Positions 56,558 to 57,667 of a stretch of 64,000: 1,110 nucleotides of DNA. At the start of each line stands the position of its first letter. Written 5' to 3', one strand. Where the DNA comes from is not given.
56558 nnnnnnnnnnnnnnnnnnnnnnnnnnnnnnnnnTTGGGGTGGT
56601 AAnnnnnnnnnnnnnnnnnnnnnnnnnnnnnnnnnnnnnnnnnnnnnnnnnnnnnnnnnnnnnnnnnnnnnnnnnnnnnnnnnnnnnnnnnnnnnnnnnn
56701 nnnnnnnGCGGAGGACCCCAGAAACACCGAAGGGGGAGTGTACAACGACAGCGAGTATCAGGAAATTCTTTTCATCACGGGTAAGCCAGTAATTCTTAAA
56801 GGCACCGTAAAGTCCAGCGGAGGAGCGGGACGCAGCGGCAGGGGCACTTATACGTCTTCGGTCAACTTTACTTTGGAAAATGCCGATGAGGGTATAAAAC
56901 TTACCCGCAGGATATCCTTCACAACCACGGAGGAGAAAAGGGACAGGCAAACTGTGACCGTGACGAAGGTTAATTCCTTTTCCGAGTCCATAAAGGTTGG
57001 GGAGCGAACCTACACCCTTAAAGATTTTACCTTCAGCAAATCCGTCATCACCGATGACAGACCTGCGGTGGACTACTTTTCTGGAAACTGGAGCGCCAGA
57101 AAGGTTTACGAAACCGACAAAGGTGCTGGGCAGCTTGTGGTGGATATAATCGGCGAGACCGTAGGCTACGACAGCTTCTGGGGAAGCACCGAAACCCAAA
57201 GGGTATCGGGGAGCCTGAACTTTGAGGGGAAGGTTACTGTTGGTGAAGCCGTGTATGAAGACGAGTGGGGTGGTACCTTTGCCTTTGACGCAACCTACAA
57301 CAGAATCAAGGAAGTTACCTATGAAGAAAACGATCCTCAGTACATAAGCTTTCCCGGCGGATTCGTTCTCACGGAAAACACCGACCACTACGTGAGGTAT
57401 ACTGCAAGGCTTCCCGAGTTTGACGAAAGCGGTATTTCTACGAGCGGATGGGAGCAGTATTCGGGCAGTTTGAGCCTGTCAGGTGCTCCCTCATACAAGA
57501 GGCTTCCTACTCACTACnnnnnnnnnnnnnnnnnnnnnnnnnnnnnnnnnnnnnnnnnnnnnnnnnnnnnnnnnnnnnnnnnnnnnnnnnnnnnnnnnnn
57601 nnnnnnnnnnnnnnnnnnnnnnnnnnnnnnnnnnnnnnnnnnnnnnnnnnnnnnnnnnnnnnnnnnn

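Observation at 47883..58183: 2056-aa IPT/TIG-repeat protein and two SLH proteins apparently co-transcribed with the sigma-28 late flagellar operon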

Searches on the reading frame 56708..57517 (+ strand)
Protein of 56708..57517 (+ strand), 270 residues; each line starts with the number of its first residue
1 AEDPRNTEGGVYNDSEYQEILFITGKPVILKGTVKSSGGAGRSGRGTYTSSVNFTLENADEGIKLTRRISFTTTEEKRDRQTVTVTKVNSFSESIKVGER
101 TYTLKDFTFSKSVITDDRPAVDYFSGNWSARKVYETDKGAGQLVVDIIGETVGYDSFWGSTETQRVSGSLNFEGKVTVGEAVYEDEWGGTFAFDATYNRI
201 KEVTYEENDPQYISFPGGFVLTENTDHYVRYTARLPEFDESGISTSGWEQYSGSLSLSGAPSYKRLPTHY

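Call 15: find_homologous_proteins(query=window:56708-57517:+, max_evalue=0.001)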
Query seq(270 aa) (270 aa): 1 proteins with E <= 0.001 among 702 candidates.
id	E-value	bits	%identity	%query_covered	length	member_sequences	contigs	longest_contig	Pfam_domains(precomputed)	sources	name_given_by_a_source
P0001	2.7e-72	261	53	81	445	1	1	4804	PF00395.26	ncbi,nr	ncbi:MAG: S-layer homology domain-containing protein [Clostridia bacterium]|nr:S-layer homology doma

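Call 16: find_encoding_contigs(protein=P0001, flank=10000)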
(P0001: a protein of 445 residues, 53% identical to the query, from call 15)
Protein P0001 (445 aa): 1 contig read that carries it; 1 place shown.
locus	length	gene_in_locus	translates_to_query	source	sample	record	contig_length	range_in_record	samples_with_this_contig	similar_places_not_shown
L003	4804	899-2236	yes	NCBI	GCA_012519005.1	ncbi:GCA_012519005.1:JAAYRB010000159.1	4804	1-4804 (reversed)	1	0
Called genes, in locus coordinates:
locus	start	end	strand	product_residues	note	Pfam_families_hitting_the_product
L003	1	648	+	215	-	?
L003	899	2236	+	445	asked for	PF00395:SLH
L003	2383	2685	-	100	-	PF08863:YolD (weak)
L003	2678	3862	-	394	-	PF00817:IMS, PF11798:IMS_HHH (weak), PF21999:IMS_HHH_1, PF11799:IMS_C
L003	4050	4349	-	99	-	-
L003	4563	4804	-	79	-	PF13335:Mg_chelatase_C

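Call 30: search_protein_families(library=pfam, proteins=[window:56708-57517:+], max_evalue=10)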
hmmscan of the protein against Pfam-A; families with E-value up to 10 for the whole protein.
seq(270 aa): 1 family
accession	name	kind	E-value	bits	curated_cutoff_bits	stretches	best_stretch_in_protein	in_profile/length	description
PF19152.5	DUF5834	-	0.061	14.1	28.6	1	11-72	43-104/159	Family of unknown function (DUF5834)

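Call 34: search_protein_representatives(protein=window:56708-57517:+)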
Query: 270 residues. Proteins with E-value up to 0.001 (for the whole library): 181; up to 1e-10: 132; up to 1e-30: 47. The best 150 are listed.
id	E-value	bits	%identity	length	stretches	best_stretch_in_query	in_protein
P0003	7.6e-108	376.2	60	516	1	2-270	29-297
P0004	2.9e-60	220.2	44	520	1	9-268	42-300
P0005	1.7e-55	204.6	44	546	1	3-268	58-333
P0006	3.8e-55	203.5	40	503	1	7-268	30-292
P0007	5.8e-54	199.6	38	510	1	9-270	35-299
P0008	5.9e-52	193.0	40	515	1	9-269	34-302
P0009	3.0e-50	187.4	37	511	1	7-267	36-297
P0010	1.3e-49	185.4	39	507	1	9-268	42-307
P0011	2.2e-47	178.0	48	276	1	78-268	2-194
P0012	2.8e-44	167.8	40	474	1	6-255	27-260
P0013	1.1e-43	165.8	41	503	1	7-244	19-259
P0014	3.5e-43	164.2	42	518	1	15-268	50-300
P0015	6.8e-43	163.3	33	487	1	9-269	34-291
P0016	1.4e-42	162.2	36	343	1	14-268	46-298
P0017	2.3e-42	161.6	41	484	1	8-243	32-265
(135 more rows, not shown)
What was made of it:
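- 56603..58183 (+): P3: signal peptide, N-terminal 12-stranded meander beta-barrel domain (residues about 36-305, nt 56708-57517), and a C-terminal SLH triplet (residues 306-526). Family of 181 representative clusters (call 34).
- Tried and rejected: The exhaustive HMMER search was needed (call 34).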

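Call 41: find_related_loci(query=A3, collection=genome_contigs, flank=10000)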
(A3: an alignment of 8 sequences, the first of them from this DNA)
Query A3 (270 aa) in genome_contigs; peptide patterns used: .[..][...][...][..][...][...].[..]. (x = any residue, [..] = any of these).
63 stretches matched a pattern; 29 encode a relative of the query (tblastn E <= 1e-3); 29 distinct loci.
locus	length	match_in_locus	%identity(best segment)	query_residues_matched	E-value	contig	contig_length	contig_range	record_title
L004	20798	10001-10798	47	1-269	2e-83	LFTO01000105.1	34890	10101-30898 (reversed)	MAG: Clostridiales bacterium DTU086 scaffold33798, whole genome shotgun sequence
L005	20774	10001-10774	42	8-266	2e-66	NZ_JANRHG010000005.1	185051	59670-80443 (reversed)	Neomoorella sulfitireducens strain SLA38 5, whole genome shotgun sequence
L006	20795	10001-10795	42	1-266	9e-66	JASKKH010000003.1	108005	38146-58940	MAG: Clostridia bacterium isolate DJKA51_ANT-F21_bin.18 scaffold_6, whole genome shotgun sequence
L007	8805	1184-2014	41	3-267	5e-60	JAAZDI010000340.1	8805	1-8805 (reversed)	MAG: Syntrophomonadaceae bacterium isolate AS09scLD_122 384772_AS09, whole genome shotgun sequence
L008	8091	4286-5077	37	10-270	7e-60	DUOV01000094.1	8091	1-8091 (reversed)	MAG TPA_asm: Clostridia bacterium isolate AS08sgBPME_225 141665_AS08, whole genome shotgun sequence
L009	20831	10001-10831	41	3-267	1e-59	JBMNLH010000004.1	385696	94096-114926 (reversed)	MAG: Bacillota bacterium isolate SBF912LR0HQ0223 contig_31401, whole genome shotgun sequence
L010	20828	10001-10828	34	8-270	7e-50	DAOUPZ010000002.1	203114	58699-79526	MAG TPA_asm: Clostridia bacterium isolate CSMAG_113 CSMAG_113_k141_692291_length_203114_cov_21.2180, whole genome shotgu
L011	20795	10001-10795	36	1-266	1e-49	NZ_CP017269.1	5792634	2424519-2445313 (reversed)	Geosporobacter ferrireducens strain IRF9 chromosome, complete genome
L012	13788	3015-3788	36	8-266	1e-48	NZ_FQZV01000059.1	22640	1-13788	Geosporobacter subterraneus DSM 17957, whole genome shotgun sequence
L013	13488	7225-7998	40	8-268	4e-47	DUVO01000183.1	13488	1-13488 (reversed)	MAG TPA_asm: Bacillota bacterium isolate AS08sgBPME_414 307620_AS08, whole genome shotgun sequence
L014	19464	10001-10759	36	8-266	2e-46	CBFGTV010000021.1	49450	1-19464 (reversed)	MAG TPA_asm: uncultured Clostridiaceae bacterium isolate SRR17295758_concoct_140 genome assembly, contig: ERZ23579493.41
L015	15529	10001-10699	38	8-242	3e-45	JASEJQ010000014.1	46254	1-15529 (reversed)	MAG: Thermoanaerobacteraceae bacterium isolate Yes75-04 NODE_14_length_46254_cov_6.854156, whole genome shotgun sequence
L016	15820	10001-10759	36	8-266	3e-44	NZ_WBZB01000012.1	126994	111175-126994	Alkaliphilus serpentinus strain LacT Alk_LacT_GGACCC_MERGED.PERFECT_contig_12, whole genome shotgun sequence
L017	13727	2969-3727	36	8-266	2e-44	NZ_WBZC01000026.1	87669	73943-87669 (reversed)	Alkaliphilus pronyensis strain LacV Alk_LacV_TTCAGC_MERGED.PERFECT_contig_26, whole genome shotgun sequence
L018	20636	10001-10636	39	8-221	1e-43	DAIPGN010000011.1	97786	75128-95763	MAG TPA_asm: Thermoanaerobacterales bacterium isolate CTOTU40127 NODE_146_length_97786_cov_6.701988, whole genome shotgu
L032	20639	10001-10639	39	7-221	5e-43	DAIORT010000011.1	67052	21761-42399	MAG TPA_asm: Thermoanaerobacterales bacterium isolate CTOTU40129 NODE_345_length_67052_cov_23.410839, whole genome shotg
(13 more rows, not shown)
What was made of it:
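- Tried and rejected: An 8-sequence alignment worked (call 41).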

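Call 49: search_protein_families(library=pfam, proteins=[L018:2-1363:+, L018:1412-1834:+, L018:11488-12525:+, L018:12528-13262:+, L018:13277-14059:+, L018:14071-14406:+, L018:14418-14861:+, L016:11671-13086:+, L014:15591-18500:+, L010:15251-16603:+], max_evalue=0.0001)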
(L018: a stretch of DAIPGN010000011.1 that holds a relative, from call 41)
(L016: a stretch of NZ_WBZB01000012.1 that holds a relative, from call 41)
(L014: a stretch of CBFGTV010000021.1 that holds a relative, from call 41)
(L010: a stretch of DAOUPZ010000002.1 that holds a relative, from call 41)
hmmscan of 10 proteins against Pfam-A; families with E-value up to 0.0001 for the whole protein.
L018:2-1363:+ (453 aa): 2 families
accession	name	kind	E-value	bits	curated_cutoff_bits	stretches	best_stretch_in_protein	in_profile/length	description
PF01841.26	Transglut_core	-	1.3e-26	93.5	23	1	161-275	3-108/108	Transglutaminase-like superfamily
PF11992.13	TgpA_N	-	9.9e-08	31.8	30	1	13-127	216-330/333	TgpA N-terminal domain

L018:1412-1834:+ (140 aa): 0 families

L018:11488-12525:+ (345 aa): 4 families
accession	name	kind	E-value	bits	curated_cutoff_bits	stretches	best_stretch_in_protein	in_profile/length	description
PF06723.19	MreB_Mbl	-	1.2e-143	478.3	27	1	7-330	3-326/327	MreB/Mbl protein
PF00012.26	HSP70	-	7.5e-15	54.6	20.6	1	100-195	136-237/599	Hsp70 protein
PF14450.12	FtsA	-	3e-14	53.9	31.8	1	152-315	1-124/127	Cell division protein FtsA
PF00022.25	Actin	-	2.1e-12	46.8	27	1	30-203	30-203/410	Actin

L018:12528-13262:+ (244 aa): 3 families
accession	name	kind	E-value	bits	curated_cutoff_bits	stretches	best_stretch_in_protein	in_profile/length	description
PF06429.18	Flg_bbr_C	-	2.3e-18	65.9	23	1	196-239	2-45/46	Flagellar basal body rod FlgEFG protein C-terminal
PF22692.1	LlgE_F_G_D1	-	3.4e-15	56.4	27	1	90-151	1-62/64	Flagellar hook protein FlgE/F/G D1 domain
PF00460.25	Flg_bb_rod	-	3.9e-11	43.1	20.7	1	5-35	1-31/31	Flagella basal body rod protein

L018:13277-14059:+ (260 aa): 3 families
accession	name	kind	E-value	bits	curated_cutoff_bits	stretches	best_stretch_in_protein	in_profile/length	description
PF06429.18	Flg_bbr_C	-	9.8e-23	79.9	23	1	214-258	2-46/46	Flagellar basal body rod FlgEFG protein C-terminal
PF22692.1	LlgE_F_G_D1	-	1.5e-16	60.7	27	1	89-159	1-64/64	Flagellar hook protein FlgE/F/G D1 domain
PF00460.25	Flg_bb_rod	-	8.4e-11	42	20.7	1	7-35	3-31/31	Flagella basal body rod protein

L018:14071-14406:+ (111 aa): 1 family
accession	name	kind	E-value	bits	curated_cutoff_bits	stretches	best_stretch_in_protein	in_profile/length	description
PF10135.14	Rod-binding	-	5.8e-20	72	25.1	1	60-107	2-51/51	Rod binding protein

L018:14418-14861:+ (147 aa): 1 family
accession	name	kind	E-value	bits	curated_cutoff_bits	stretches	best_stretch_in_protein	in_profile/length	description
PF07977.19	FabA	-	5.4e-37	126.9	23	1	12-135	1-138/138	FabA-like domain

L016:11671-13086:+ (471 aa): 5 families
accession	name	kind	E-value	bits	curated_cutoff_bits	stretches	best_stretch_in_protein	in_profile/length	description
PF03572.23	Peptidase_S41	-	3e-46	157.5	24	1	190-349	2-164/165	Peptidase family S41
PF13180.12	PDZ_2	-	3.3e-12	47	27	1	93-168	2-76/80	PDZ domain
PF17820.7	PDZ_6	-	2.7e-11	43.5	27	1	109-161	4-54/54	PDZ domain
PF00595.29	PDZ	-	3.7e-10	40.5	23.2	1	91-159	11-80/81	PDZ domain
PF01471.23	PG_binding_1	-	7.9e-07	29.6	23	1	376-420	1-45/57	Putative peptidoglycan binding domain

L014:15591-18500:+ (969 aa): 4 families
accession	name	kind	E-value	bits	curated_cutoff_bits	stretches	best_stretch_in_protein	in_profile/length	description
PF13205.12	Big_5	-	2.4e-22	80.1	23.6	1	305-389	12-93/105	Bacterial Ig-like domain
PF00395.25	SLH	-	3e-07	30.7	20.8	1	80-123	1-43/44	S-layer homology domain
PF13753.12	SWM_repeat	-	1.7e-05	25.4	27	0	505-580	2-75/86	Putative flagellar system-associated repeat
PF04234.18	CopC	-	3.1e-05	25.3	23.3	0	518-587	17-76/92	CopC domain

L010:15251-16603:+ (450 aa): 8 families
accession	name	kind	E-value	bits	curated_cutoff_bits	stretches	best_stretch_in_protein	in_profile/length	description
PF02786.22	CPSase_L_D2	-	1.8e-82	276.4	19.8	1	116-324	1-210/211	Carbamoyl-phosphate synthase L chain, ATP binding domain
PF00289.28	Biotin_carb_N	-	2.7e-47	160.2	25.5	1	2-111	1-110/110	Biotin carboxylase, N-terminal domain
PF02785.25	Biotin_carb_C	-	9e-45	151.7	32.4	1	337-443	1-107/108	Biotin carboxylase C-terminal domain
PF07478.18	Dala_Dala_lig_C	-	1.2e-13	51.5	24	1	142-292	25-174/204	D-ala D-ala ligase C-terminus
PF02222.28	ATP-grasp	-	3e-10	40.5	27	1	138-293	15-162/179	ATP-grasp domain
PF08443.16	RimK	-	3.3e-09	37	21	1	133-314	18-185/188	RimK-like ATP-grasp domain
PF14397.11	ATPgrasp_ST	-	4.1e-06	26.6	31.4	0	111-189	16-98/278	Sugar-transfer associated ATP-grasp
PF02655.19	ATP-grasp_3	-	6.4e-05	23.5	23.2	0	116-295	3-158/160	ATP-grasp domain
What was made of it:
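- In Thermoanaerobacterales MAGs the cassette lies next to mbl-flhO-flhP and a rod-binding protein gene (call 49).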

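Call 56: predict_structure(alignment_id=A2)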
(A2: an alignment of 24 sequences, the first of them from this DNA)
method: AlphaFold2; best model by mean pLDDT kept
length: 270 residues; sequences in the alignment: 24
mean_pLDDT: 90.8   pTM: 0.85
mean pLDDT of the five models: 90.8, 90.1, 89.3, 89.2, 87.5
residues with pLDDT >= 90: 201; 70-90: 52; 50-70: 17; < 50: 0
segments of 3 or more residues with pLDDT < 50: none
pLDDT, mean of each block of 10 residues (from residue 1): 79 92 93 83 71 95 96 92 94 94 97 94 96 94 97 94 96 90 93 95 85 77 95 94 91 94 80
secondary structure, 60 per line:
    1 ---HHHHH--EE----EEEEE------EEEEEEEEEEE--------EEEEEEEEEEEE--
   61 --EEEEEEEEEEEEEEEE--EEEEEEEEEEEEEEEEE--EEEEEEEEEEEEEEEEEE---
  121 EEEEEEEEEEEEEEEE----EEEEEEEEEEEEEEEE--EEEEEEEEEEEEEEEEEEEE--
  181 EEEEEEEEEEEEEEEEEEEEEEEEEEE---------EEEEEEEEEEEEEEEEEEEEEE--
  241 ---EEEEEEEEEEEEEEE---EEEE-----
elements in order: H4-8 E17-21 E28-38 E47-58 E63-78 E81-97 E100-117 E121-136 E141-156 E159-178 E181-207 E217-238 E244-258 E262-265

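Call 70: find_related_loci(query=A3, collection=metagenome_contigs, flank=10000)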
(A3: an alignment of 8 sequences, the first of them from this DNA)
Query A3 (270 aa) in metagenome_contigs; peptide patterns used: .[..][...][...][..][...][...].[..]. (x = any residue, [..] = any of these).
53 stretches matched a pattern; 10 encode a relative of the query (tblastn E <= 1e-3); 10 distinct loci.
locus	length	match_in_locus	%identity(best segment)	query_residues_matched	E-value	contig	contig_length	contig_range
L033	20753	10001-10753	42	8-259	1e-62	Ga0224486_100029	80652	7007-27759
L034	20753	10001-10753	42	8-259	1e-62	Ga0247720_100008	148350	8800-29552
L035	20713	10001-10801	39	8-270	5e-62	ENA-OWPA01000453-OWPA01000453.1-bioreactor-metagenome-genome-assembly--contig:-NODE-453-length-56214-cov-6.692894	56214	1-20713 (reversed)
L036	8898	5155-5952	39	8-270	7e-62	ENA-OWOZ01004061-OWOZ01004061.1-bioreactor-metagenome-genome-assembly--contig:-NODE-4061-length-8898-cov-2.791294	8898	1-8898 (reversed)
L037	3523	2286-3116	41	3-267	2e-60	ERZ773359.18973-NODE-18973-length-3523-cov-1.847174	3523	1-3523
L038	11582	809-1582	38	8-268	2e-47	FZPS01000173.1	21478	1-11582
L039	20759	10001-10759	35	8-266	6e-45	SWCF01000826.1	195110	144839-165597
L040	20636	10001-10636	39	8-221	4e-44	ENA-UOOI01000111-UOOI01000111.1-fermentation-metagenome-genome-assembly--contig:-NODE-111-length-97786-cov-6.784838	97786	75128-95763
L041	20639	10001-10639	39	7-221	2e-43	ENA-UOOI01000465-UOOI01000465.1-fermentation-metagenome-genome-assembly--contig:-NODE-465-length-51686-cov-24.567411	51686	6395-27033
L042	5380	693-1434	43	8-268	7e-38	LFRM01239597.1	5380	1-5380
